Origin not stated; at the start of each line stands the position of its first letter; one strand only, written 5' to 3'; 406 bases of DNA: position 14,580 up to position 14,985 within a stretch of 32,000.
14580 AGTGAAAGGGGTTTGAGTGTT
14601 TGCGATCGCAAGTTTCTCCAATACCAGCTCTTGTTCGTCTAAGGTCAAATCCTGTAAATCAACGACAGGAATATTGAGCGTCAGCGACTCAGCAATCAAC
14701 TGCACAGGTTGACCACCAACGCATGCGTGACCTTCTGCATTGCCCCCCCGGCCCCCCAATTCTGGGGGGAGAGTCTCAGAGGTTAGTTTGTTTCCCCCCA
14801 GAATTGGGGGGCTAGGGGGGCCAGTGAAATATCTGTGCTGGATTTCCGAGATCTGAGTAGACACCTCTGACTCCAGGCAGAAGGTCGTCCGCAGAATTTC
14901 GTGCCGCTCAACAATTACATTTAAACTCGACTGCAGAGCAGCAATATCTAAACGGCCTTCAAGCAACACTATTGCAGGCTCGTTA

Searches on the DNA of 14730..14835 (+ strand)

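Call 32: search_dna_similar(query=window:14730-14835:+, collection=plasmids, mode=distant, max_evalue=0.001, max_rows=30)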
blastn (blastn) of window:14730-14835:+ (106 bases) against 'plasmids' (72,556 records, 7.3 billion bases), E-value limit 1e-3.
Records with a match: 2; places in all: 5; records where one place covers at least 80% of the query: 0.
Best place of each record, by identity: 95-99% 1; 60-80% 1.
By first word of the organism name: Pseudanabaena 1; Synechocystis 1.
By predicted mobility (MOB-suite, as given by PLSDB): mobilizable 1; non-mobilizable 1.
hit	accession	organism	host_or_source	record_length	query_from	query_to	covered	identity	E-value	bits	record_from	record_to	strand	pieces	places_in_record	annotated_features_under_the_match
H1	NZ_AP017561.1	Pseudanabaena sp. ABRG5-3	-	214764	11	92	77%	74.7%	1e-4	53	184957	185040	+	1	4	endonuclease domain-containing protein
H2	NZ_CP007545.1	Synechocystis sp. PCC 6714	-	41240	63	93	29%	96.8%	1e-4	53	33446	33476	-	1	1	none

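Call 61: get_annotated_region(hit=H1, flank=2000)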
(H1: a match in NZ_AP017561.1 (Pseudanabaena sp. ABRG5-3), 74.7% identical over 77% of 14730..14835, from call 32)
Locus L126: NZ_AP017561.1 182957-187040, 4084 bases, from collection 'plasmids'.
description: Pseudanabaena sp. ABRG5-3 plasmid ABRG53a, complete sequence
organism: Pseudanabaena sp. ABRG5-3 (NCBI taxid 685565)
taxonomy: Bacteria; Cyanobacteriota; Cyanophyceae; Pseudanabaenales; Pseudanabaenaceae; Pseudanabaena; Pseudanabaena sp. ABRG5-3
host: -; source: -; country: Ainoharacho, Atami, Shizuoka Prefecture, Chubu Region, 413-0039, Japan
typing (MOB-suite, as given by PLSDB): mobilizable; relaxase MOBP
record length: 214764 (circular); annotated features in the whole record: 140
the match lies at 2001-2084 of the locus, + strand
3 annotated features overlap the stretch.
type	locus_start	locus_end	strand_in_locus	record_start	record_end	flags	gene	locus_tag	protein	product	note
CDS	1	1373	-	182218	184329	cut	-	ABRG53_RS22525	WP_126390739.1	3'-5' exonuclease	-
CDS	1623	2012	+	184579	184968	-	-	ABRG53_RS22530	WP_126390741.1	endonuclease domain-containing protein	-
CDS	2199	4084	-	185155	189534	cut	-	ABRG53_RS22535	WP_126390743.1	hypothetical protein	-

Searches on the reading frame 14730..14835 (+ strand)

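Call 64: search_protein_families(library=pfam, proteins=[L126:1623-2012:+], max_evalue=0.001)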
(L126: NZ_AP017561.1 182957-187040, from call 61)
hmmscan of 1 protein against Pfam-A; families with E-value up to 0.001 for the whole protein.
L126:1623-2012:+ (129 aa): 2 families
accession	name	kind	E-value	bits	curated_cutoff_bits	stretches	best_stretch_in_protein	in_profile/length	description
PF04480.18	DUF559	-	3.1e-39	133.6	20.6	1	16-119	2-105/109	Protein of unknown function (DUF559)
PF18741.7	MTES_1575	-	3.6e-06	27.4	38.2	1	46-119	13-93/96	REase_MTES_1575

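Call 66: search_dna_similar(query=L126:1623-2009:+, collection=plasmids, mode=protein, max_evalue=1e-20, max_rows=40)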
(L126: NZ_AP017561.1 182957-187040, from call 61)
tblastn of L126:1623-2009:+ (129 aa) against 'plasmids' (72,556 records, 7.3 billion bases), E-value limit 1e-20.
Records with a match: 14; places in all: 14; records where one place covers at least 80% of the query: 7.
Best place of each record, by identity: >=99% 1; 60-80% 2; <60% 11.
By first word of the organism name: Sinorhizobium 3; Pseudanabaena 2; Picosynechococcus 2; Synechocystis 2; Escherichia 2; Neisseria 2; Photobacterium 1.
By predicted mobility (MOB-suite, as given by PLSDB): non-mobilizable 11; mobilizable 3.
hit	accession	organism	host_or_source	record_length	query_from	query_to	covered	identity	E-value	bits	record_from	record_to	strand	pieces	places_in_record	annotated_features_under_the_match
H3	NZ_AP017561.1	Pseudanabaena sp. ABRG5-3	-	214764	1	129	100%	100.0%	5e-82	268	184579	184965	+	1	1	endonuclease domain-containing protein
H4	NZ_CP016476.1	Picosynechococcus sp. PCC 7003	cell culture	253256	9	120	87%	66.1%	3e-46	166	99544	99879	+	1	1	endonuclease domain-containing protein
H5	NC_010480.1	Picosynechococcus sp. PCC 7002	-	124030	9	120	87%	66.1%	1e-45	164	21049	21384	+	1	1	DUF559 domain-containing protein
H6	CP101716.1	Synechocystis sp. B12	cell culture,mangrove water from the ...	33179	21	118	76%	55.1%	7e-28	113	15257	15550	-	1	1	DUF559 domain-containing protein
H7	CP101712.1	Synechocystis sp. B12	cell culture,mangrove water from the ...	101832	2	118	91%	46.0%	8e-26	107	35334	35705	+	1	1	endonuclease domain-containing protein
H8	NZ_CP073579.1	Photobacterium sp. GJ3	-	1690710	24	121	76%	50.0%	3e-21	94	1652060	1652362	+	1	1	record has no annotation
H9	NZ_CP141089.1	Escherichia coli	Homo sapiens,Infected Human Urine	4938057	16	118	80%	46.6%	4e-22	97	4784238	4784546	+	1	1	none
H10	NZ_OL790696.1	Escherichia coli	-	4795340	16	118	80%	45.6%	4e-22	97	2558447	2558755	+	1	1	none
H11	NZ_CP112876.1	Pseudanabaena galeata CCNP1313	-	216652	21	116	74%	47.9%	9e-23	99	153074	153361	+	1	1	DUF559 domain-containing protein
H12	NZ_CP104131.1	Sinorhizobium sp. K101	Phaseolus vulgaris,cell ...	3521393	14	118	81%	43.0%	9e-22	96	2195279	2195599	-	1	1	none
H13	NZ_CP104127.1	Sinorhizobium sp. M103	Phaseolus vulgaris,cell ...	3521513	14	118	81%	43.0%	9e-22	96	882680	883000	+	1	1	none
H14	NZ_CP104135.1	Sinorhizobium sp. C101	Phaseolus vulgaris,cell ...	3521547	14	118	81%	43.0%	9e-22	96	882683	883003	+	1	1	none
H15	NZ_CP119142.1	Neisseria gonorrhoeae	Homo sapiens,whole organism,synovial ...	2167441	21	118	76%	45.9%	2e-22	98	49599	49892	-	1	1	none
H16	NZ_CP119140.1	Neisseria gonorrhoeae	Homo sapiens,whole organism,blood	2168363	21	118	76%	45.9%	2e-22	98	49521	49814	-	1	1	none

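Call 67: get_annotated_region(hit=H5, flank=500)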
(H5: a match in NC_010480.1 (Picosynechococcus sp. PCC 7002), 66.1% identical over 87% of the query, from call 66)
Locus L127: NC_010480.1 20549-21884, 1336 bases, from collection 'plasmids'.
description: Picosynechococcus sp. PCC 7002 plasmid pAQ6, complete sequence
organism: Picosynechococcus sp. PCC 7002 (NCBI taxid 32049)
taxonomy: Bacteria; Cyanobacteriota; Cyanophyceae; Chroococcales; Geminocystaceae; Picosynechococcus; Picosynechococcus sp. PCC 7002
host: -; source: -; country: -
typing (MOB-suite, as given by PLSDB): mobilizable; relaxase MOBF
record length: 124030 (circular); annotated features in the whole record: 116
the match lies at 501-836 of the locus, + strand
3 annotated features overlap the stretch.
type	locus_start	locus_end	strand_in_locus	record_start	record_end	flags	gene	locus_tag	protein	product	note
CDS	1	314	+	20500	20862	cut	-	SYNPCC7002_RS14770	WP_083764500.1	PIN domain-containing protein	-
CDS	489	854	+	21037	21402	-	-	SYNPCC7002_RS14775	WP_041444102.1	DUF559 domain-containing protein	-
CDS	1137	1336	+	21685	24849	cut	-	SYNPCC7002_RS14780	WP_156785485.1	DUF1156 domain-containing protein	-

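Call 68: get_annotated_region(hit=H6, flank=500)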
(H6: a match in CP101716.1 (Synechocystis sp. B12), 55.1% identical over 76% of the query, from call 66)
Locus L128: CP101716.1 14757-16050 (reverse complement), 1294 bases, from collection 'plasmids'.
description: Synechocystis sp. B12 plasmid unnamed7, complete sequence
organism: Synechocystis sp. B12 (NCBI taxid 2764086)
taxonomy: Bacteria; Cyanobacteriota; Cyanophyceae; Synechococcales; Merismopediaceae; Synechocystis; Synechocystis sp. B12
host: -; source: cell culture,mangrove water from the port of Santos, Brazil; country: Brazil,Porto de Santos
typing (MOB-suite, as given by PLSDB): non-mobilizable
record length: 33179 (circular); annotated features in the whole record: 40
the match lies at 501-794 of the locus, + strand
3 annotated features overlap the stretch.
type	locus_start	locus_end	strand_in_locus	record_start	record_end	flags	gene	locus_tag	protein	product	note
CDS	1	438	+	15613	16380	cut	-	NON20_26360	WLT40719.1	hypothetical protein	-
CDS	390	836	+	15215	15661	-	-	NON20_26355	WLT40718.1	DUF559 domain-containing protein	-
CDS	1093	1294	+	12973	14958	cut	-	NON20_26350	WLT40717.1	BREX-1 system adenine-specific DNA-methyltransferase PglX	-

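Call 69: get_annotated_region(hit=H7, flank=500)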
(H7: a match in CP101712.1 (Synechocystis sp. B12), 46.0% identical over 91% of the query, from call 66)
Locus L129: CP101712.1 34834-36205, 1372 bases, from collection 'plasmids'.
description: Synechocystis sp. B12 plasmid unnamed3, complete sequence
organism: Synechocystis sp. B12 (NCBI taxid 2764086)
taxonomy: Bacteria; Cyanobacteriota; Cyanophyceae; Synechococcales; Merismopediaceae; Synechocystis; Synechocystis sp. B12
host: -; source: cell culture,mangrove water from the port of Santos, Brazil; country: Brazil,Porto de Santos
typing (MOB-suite, as given by PLSDB): non-mobilizable
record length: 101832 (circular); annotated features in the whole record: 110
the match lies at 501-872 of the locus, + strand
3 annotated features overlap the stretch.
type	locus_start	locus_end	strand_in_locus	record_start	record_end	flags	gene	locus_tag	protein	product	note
CDS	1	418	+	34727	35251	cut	-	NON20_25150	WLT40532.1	DUF1156 domain-containing protein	-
CDS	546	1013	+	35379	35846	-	-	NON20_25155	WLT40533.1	endonuclease domain-containing protein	-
CDS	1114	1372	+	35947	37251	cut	-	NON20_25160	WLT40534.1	hypothetical protein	-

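Call 70: get_annotated_region(hit=H11, flank=500)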
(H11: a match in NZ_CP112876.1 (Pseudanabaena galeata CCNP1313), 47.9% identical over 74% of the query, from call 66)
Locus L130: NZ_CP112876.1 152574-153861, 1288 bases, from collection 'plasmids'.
description: Pseudanabaena galeata CCNP1313 plasmid pPg_02, complete sequence
organism: Pseudanabaena galeata CCNP1313 (NCBI taxid 2602720)
taxonomy: Bacteria; Cyanobacteriota; Cyanophyceae; Pseudanabaenales; Pseudanabaenaceae; Pseudanabaena; Pseudanabaena galeata; Pseudanabaena galeata CCNP1313
host: -; source: -; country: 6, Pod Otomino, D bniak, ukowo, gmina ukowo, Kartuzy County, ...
typing (MOB-suite, as given by PLSDB): non-mobilizable
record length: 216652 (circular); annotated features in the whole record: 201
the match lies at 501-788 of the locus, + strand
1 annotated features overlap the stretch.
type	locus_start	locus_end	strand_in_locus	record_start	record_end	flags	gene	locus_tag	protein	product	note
CDS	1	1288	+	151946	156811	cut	-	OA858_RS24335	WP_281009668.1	DUF559 domain-containing protein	-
